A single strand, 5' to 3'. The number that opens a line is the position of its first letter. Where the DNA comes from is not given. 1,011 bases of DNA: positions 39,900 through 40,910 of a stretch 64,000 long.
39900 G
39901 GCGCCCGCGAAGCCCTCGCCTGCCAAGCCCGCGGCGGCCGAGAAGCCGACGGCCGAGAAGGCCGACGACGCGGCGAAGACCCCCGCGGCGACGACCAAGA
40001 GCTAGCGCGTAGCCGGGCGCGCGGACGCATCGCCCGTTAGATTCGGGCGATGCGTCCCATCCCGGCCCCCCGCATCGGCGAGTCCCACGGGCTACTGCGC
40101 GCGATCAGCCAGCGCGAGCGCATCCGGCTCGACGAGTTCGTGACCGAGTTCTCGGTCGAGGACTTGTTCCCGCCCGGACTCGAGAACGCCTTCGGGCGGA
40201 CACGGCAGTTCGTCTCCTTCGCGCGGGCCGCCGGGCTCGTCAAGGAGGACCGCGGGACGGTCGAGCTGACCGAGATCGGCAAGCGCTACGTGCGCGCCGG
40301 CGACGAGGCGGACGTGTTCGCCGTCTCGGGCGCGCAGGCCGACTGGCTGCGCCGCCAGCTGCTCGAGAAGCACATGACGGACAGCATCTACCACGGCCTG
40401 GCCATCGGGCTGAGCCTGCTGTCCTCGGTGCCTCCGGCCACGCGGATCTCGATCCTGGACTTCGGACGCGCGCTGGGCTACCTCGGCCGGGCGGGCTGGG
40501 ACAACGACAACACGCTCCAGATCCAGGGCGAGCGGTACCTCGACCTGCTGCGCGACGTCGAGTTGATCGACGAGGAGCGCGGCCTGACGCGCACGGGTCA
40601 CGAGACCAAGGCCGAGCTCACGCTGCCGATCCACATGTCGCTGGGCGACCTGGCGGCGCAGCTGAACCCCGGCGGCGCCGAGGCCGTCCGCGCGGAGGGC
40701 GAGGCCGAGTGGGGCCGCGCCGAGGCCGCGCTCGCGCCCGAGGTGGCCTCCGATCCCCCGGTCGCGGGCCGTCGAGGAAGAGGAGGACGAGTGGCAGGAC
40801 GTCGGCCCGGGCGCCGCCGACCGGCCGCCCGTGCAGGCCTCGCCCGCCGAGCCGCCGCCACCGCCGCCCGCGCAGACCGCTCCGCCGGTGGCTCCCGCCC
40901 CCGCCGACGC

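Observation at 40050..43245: Uncharacterised three-gene module: winged-helix/Pro-rich/AAA_5 (McrB-like) ATPase, DUF45/WLM-type HExxH metallohydrolase and zinc-ribbon protein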

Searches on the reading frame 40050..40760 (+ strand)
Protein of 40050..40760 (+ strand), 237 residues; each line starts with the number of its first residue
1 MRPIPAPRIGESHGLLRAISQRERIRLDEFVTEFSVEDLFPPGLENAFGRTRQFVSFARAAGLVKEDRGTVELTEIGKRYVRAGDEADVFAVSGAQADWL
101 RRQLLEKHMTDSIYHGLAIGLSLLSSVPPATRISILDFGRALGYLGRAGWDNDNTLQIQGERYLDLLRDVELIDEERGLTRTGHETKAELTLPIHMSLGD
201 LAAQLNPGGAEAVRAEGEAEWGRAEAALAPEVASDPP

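Call 6: search_protein_families(library=pfam, max_evalue=1, proteins=[window:40050-40760:+])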
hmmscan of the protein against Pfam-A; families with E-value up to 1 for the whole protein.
seq(237 aa): 2 families
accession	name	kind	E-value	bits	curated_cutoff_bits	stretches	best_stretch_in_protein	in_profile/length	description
PF14947.12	HTH_45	-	0.012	16.1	25.5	0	48-82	33-67/77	Winged helix-turn-helix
PF09821.14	AAA_assoc_C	-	0.065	14.3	27.6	1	53-85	16-48/119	C-terminal AAA-associated domain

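Call 7: search_protein_families(library=padloc, max_evalue=1, proteins=[window:40050-40760:+])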
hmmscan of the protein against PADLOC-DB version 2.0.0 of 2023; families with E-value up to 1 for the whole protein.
seq(237 aa): 0 families

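Call 27: predict_structure(alignment_id=A2)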
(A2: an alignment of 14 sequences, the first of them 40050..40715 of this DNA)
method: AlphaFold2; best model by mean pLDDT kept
length: 222 residues; sequences in the alignment: 14
mean_pLDDT: 88.7   pTM: 0.84
mean pLDDT of the five models: 88.7, 78.6, 65.4, 64.2, 59.1
residues with pLDDT >= 90: 120; 70-90: 94; 50-70: 8; < 50: 0
segments of 3 or more residues with pLDDT < 50: none
pLDDT, mean of each block of 10 residues (from residue 1): 72 91 94 91 85 86 90 92 85 87 76 86 91 95 85 91 92 94 92 85 96 96 87
secondary structure, 60 per line:
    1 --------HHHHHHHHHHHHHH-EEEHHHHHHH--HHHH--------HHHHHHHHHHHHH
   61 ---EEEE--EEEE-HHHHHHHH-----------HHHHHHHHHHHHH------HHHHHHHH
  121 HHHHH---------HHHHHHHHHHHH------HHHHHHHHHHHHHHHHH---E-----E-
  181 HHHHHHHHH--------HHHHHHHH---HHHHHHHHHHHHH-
elements in order: H9-22 E24-26 H27-33 H36-39 H48-60 E64-67 E70-73 H75-82 H94-106 H113-125 H135-146 H153-169 H181-189 H198-205 H209-221

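Call 29: search_protein_representatives(alignment_id=A2)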
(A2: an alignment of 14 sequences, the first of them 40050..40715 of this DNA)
Query: 14 sequences, 222 profile positions. Proteins with E-value up to 0.001 (for the whole library): 117; up to 1e-10: 98; up to 1e-30: 55. The best 117 are listed.
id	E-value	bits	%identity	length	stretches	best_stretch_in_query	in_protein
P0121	5.3e-126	434.8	-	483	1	1-222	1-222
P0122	1.4e-125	433.5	-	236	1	1-222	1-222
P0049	3.4e-125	432.2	-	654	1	1-222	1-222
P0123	6.2e-125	431.3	-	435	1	1-222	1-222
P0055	4.9e-124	428.4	-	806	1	1-222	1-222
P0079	9.4e-122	420.9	-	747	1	1-222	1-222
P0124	3.3e-121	419.1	-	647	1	1-222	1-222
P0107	4.7e-121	418.6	-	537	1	1-221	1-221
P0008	2.3e-119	413.1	-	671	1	1-222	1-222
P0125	7.9e-119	411.4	-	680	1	1-222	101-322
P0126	3.1e-118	409.4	-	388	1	1-222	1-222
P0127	3.9e-116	402.6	-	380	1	1-214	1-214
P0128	2.5e-115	399.9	-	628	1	1-222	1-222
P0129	1.0e-114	397.9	-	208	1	1-208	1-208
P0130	8.6e-114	394.9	-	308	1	1-222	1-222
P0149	1.2e-52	194.9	-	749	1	1-209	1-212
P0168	6.8e-32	127.1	-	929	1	3-205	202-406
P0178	3.9e-27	111.5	-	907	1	1-197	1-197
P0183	7.2e-23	97.6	-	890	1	8-209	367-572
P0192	6.9e-20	87.8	-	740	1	2-185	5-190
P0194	1.2e-18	83.8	-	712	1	2-177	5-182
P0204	5.4e-14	68.5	-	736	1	1-201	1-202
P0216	6.3e-10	55.2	-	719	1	16-194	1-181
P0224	2.8e-06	43.3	-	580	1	5-194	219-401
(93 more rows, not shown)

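Call 32: find_encoding_contigs(protein=P0194, flank=8000, max_places=3)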
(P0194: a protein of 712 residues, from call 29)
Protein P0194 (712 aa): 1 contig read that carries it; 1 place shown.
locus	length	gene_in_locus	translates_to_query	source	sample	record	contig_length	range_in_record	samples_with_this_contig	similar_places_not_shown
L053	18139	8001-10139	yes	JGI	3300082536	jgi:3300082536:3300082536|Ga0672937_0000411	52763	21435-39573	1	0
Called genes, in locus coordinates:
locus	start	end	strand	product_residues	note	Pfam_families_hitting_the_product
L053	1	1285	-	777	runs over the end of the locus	PF02190:LON_substr_bdg, PF00004:AAA, PF07728:AAA_5, PF22667:Lon_lid, PF05362:Lon_C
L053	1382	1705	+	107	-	-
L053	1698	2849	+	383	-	PF04909:Amidohydro_2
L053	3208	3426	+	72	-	-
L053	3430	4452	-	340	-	-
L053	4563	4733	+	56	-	-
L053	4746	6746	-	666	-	PF00990:GGDEF, PF13487:HD_5, PF01966:HD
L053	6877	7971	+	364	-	PF00724:Oxidored_FMN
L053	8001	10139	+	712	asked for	PF24405:Pua-like, PF07728:AAA_5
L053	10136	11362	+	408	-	-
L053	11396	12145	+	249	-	PF00891:Methyltransf_2 (weak), PF01209:Ubie_methyltran, PF02353:CMAS (weak), PF13489:Methyltransf_23, PF13847:Methyltransf_31, PF08241:Methyltransf_11, PF08242:Methyltransf_12, PF13649:Methyltransf_25, +3 more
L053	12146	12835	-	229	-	-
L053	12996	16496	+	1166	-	PF07504:FTP, PF02128:Peptidase_M36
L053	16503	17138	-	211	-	PF12706:Lactamase_B_2, PF13483:Lactamase_B_3 (faint)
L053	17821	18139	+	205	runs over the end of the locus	PF01135:PCMT, PF13489:Methyltransf_23, PF01209:Ubie_methyltran, PF13847:Methyltransf_31, PF08241:Methyltransf_11, PF08242:Methyltransf_12, PF13649:Methyltransf_25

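Call 33: find_encoding_contigs(protein=P0168, flank=8000, max_places=3)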
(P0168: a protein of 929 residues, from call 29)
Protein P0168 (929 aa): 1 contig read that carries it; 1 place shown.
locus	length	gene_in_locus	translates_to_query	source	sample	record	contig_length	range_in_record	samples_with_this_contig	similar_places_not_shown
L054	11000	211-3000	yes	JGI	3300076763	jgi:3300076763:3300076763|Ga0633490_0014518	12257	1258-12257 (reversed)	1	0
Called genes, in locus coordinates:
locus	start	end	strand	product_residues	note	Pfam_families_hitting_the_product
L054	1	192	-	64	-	?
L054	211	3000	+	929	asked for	PF07728:AAA_5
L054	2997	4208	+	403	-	-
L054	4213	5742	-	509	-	PF01867:Cas_Cas1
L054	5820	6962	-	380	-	-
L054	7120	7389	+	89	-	-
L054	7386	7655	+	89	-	-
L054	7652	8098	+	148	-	-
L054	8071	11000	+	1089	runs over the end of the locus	-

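Call 50: list_cluster_members(proteins=[P0076, P0149, P0168, P0178, P0192, P0194, P0183, P0204, P0216, P0224])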
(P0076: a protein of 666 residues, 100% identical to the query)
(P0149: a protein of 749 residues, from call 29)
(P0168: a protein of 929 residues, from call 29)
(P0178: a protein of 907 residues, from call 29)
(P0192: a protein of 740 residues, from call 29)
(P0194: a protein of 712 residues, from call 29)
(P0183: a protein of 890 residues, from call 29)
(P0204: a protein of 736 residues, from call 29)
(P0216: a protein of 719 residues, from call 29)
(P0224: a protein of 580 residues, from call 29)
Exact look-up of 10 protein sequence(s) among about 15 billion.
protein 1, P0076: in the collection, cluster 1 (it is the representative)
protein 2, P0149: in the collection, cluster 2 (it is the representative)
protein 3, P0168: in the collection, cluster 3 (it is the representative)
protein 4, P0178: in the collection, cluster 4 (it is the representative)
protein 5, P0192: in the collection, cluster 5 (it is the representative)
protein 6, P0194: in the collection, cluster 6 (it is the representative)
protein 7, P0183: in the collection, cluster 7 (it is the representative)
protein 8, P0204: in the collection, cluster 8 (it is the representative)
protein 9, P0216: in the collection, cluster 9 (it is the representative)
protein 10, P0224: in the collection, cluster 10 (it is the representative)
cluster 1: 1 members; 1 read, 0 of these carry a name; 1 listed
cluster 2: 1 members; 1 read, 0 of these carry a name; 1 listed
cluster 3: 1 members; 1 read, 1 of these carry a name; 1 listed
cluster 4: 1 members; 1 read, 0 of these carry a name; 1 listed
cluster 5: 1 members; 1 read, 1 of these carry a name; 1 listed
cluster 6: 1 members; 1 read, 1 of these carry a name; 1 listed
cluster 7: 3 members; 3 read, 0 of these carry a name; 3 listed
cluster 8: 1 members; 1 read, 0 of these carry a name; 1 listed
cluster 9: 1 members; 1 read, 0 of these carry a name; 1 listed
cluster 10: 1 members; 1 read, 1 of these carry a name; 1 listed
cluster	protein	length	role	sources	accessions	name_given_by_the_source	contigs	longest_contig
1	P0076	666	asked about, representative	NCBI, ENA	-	-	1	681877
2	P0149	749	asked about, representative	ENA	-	-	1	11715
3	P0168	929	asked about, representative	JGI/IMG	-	MoxR-like ATPase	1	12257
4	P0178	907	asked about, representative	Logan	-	-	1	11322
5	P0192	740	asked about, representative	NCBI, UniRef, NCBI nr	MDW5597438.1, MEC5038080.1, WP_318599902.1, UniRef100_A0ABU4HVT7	AAA family ATPase [Conexibacter stalactiti] | AAA family ATPase n=1 Tax=Conexibacter stalactiti TaxID=1940611 RepID=A0ABU4HVT7_9ACTN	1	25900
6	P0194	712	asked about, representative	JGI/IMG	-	MoxR-like ATPase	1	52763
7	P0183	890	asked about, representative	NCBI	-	-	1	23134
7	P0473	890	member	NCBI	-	-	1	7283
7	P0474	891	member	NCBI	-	-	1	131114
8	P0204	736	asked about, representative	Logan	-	-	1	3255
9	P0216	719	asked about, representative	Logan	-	-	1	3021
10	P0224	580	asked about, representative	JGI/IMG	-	hypothetical protein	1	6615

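Call 52: find_encoding_contigs(protein=P0192, flank=6000, max_places=2)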
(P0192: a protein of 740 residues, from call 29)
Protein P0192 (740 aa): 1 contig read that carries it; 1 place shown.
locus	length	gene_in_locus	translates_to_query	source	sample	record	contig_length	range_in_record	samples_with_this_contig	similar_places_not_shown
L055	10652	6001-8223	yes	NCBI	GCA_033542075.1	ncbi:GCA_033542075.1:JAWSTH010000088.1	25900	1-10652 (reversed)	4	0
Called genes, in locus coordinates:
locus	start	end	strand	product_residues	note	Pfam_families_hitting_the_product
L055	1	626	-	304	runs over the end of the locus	PF00005:ABC_tran, PF13304:AAA_21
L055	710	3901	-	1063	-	PF25788:Ig_Rha78A_N, PF08531:Bac_rhamnosid_N, PF05592:Bac_rhamnosid, PF17389:Bac_rhamnosid6H, PF17390:Bac_rhamnosid_C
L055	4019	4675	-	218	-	PF00072:Response_reg, PF00196:GerE, PF08281:Sigma70_r4_2 (weak)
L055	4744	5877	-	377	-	PF07730:HisKA_3, PF02518:HATPase_c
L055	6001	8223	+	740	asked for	PF24405:Pua-like (weak), PF01695:IstB_IS21 (faint), PF13191:AAA_16 (weak), PF07728:AAA_5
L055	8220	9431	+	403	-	-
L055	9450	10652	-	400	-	PF13558:SbcC_Walker_B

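Call 54: search_protein_families(library=pfam, max_evalue=1, proteins=[L053:10136-11362:+, L054:2997-4208:+, L055:8220-9431:+, P0194])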
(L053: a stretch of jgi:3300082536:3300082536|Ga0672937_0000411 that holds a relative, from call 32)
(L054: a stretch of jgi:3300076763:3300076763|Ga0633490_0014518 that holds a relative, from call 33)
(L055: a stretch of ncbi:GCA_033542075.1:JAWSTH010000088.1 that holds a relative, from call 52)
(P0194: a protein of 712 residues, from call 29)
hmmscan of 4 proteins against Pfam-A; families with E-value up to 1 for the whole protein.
L053:10136-11362:+ (408 aa): 0 families

L054:2997-4208:+ (403 aa): 1 family
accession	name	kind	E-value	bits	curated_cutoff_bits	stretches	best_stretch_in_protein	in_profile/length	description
PF21871.1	Gp6_C-III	-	0.099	13.2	27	1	162-184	18-40/76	Baseplate structural protein gp6, C-terminal domain III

L055:8220-9431:+ (403 aa): 2 families
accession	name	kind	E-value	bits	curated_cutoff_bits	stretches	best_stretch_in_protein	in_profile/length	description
PF09823.15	DUF2357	-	0.013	15.2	23.3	1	86-139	126-178/251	Domain of unknown function (DUF2357)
PF01663.27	Phosphodiest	-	0.26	11.3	23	1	104-174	138-207/342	Type I phosphodiesterase / nucleotide pyrophosphatase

P0194 (712 aa): 24 families
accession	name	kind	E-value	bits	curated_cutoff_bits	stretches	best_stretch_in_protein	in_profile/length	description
PF07728.20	AAA_5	-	4.3e-18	66.1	22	1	401-562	1-139/139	AAA domain (dynein-related subfamily)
PF24405.1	Pua-like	-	4e-12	46.7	27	1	222-319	13-116/176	Pua-like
PF20720.3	nSTAND3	-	4.5e-05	23.6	27.2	1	387-427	5-45/155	Novel STAND NTPase 3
PF13604.12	AAA_30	-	9.6e-05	22.6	27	1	392-438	10-54/191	AAA domain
PF13191.12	AAA_16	-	0.00027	21.9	32.6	1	395-436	18-64/167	AAA ATPase domain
PF05496.18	RuvB_N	-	0.00031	21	27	1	396-425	30-59/159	Holliday junction DNA helicase RuvB P-loop domain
PF01695.23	IstB_IS21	-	0.00055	19.9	24.1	1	396-496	89-179/238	IstB-like ATP binding protein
PF00004.35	AAA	-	0.00091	20.1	21.2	1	402-424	1-23/131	ATPase family associated with various cellular activities (AAA)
PF07726.17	AAA_3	-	0.002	18.4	27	1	401-484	1-75/131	ATPase family associated with various cellular activities (AAA)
PF13245.12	AAA_19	-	0.0025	18.4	25.1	1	398-439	10-51/134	AAA domain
PF20030.5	bpMoxR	-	0.0037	16.8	27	1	394-436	26-66/205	MoxR domain in the MoxR-vWA-beta-propeller ternary systems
PF03266.21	NTPase_1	-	0.0087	16.4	23.9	1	401-427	1-27/168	NTPase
PF13521.12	AAA_28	-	0.012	16.2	27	1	402-422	2-22/164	AAA domain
PF13481.12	AAA_25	-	0.034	14.2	27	1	396-420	30-54/195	AAA domain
PF01078.27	Mg_chelatase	-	0.034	14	20.3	1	397-420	20-43/207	Magnesium chelatase, subunit ChlI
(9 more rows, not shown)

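Call 55: search_protein_families(library=padloc, max_evalue=1, proteins=[L053:10136-11362:+, L054:2997-4208:+, L055:8220-9431:+, P0194])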
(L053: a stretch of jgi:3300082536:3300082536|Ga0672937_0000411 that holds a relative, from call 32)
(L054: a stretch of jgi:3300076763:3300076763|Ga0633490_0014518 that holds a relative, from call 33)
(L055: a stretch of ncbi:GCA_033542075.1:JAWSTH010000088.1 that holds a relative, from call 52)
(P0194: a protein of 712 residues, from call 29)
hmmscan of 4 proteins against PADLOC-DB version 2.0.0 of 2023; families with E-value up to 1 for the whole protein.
L053:10136-11362:+ (408 aa): 0 families

L054:2997-4208:+ (403 aa): 0 families

L055:8220-9431:+ (403 aa): 0 families

P0194 (712 aa): 12 families
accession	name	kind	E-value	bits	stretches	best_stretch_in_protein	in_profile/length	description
PDLC04232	IetA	-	6.5e-05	20.5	1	395-422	112-139/330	-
PDLC04140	mad8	-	0.00011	19.8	1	392-426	20-54/314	mads_8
PDLC05079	PDC-S73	-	0.00037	17.4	1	387-420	179-212/752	-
PDLC02196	IetA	-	0.00058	17.4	1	396-422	119-145/374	-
PDLC00915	TRIP13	-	0.0019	15.7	1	402-422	66-86/302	TRIP13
PDLC03920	MkoA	-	0.0096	12.2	1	390-420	622-652/1112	-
PDLC05009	PDC-S37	-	0.012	11.4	1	391-424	300-334/1550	-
PDLC04231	IetA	-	0.017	12.9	1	396-422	114-140/262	-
PDLC03448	REase_II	-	0.019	11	1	473-565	627-719/857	Type II restriction enzyme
PDLC03924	MkoC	-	0.023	10.7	1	391-419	258-286/1136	-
PDLC02195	IetA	-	0.028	11.7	1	397-422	135-160/395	-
PDLC01993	RtcR--CARF_AAA_HTH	-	0.068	9.6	1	395-439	200-244/523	-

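Call 74: search_solved_structures(query=P0192, max_evalue=0.001, show_alignments=1)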
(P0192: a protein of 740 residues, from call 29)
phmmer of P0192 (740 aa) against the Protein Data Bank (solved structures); distinct sequences matched with E-value up to 0.001: 10.
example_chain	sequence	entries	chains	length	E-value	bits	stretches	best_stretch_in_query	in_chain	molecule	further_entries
6or5_A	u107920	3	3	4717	2.2e-11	45.9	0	429-521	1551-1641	Midasin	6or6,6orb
6i27_A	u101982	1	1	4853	1.1e-09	40.3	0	432-524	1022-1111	Midasin,Midasin,Midasin,Midasin,Midasin,Midasin,Midasin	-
6i26_A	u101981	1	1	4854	1.1e-09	40.3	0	432-524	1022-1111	Midasin,Midasin,Midasin,Midasin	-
6hyp_A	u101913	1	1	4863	1.1e-09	40.3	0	432-524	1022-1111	Midasin,Midasin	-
5jcs_s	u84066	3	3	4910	1.2e-09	40.2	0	432-524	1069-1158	Midasin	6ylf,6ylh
6hz4_A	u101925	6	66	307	6.9e-07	31.1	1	414-606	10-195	5-methylcytosine-specific restriction enzyme B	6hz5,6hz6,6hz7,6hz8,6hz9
6ut6_A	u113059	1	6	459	1e-06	30.5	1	411-606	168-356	5-methylcytosine-specific restriction enzyme B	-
7vsr_A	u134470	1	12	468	1.1e-06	30.4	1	411-606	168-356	5-methylcytosine-specific restriction enzyme B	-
6ut3_A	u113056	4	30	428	1.5e-06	30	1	508-606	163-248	GTPase subunit of restriction endonuclease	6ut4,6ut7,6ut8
6ut5_A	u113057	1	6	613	3.7e-06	28.7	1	509-606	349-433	GTPase subunit of restriction endonuclease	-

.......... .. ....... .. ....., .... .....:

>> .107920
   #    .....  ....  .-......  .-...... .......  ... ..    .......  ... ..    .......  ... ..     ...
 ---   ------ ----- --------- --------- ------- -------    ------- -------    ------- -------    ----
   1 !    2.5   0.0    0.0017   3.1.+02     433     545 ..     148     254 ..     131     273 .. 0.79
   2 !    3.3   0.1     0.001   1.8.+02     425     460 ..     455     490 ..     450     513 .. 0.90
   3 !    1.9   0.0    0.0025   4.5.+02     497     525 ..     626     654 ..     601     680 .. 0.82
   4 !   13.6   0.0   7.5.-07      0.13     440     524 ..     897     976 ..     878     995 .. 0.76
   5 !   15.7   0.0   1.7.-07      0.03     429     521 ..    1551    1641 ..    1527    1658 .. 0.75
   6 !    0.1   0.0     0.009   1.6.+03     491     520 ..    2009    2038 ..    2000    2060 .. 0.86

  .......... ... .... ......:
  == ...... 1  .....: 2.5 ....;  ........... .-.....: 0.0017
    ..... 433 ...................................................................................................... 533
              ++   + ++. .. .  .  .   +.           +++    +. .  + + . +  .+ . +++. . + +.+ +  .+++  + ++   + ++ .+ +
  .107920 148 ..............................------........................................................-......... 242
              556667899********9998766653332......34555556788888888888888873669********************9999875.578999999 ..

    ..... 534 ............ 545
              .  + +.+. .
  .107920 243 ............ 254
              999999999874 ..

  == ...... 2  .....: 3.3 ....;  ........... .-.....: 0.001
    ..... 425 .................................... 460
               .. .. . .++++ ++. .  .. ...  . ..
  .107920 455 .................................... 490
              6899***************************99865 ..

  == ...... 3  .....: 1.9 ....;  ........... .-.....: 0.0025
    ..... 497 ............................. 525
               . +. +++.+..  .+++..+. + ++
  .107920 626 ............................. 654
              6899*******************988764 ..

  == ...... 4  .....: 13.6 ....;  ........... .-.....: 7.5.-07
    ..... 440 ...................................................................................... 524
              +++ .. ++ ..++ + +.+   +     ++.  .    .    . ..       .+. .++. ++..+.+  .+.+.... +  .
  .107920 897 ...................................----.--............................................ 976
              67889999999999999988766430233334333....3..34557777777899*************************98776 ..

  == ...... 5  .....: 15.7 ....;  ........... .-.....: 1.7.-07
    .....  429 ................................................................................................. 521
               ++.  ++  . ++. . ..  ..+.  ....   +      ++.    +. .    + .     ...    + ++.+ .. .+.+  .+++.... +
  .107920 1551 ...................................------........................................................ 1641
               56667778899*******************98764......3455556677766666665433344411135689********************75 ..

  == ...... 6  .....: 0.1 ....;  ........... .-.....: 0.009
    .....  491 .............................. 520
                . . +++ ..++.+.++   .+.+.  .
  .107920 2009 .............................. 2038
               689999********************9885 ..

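Call 77: search_solved_structures(query=A7, max_evalue=1)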
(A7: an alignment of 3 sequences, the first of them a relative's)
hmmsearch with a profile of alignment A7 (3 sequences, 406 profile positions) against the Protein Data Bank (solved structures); distinct sequences matched with E-value up to 1: 1.
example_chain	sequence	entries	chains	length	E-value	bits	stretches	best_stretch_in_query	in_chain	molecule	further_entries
4blf_A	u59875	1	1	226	0.71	12.2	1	257-324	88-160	SINGLE-STRAND DNA-BINDING PROTEIN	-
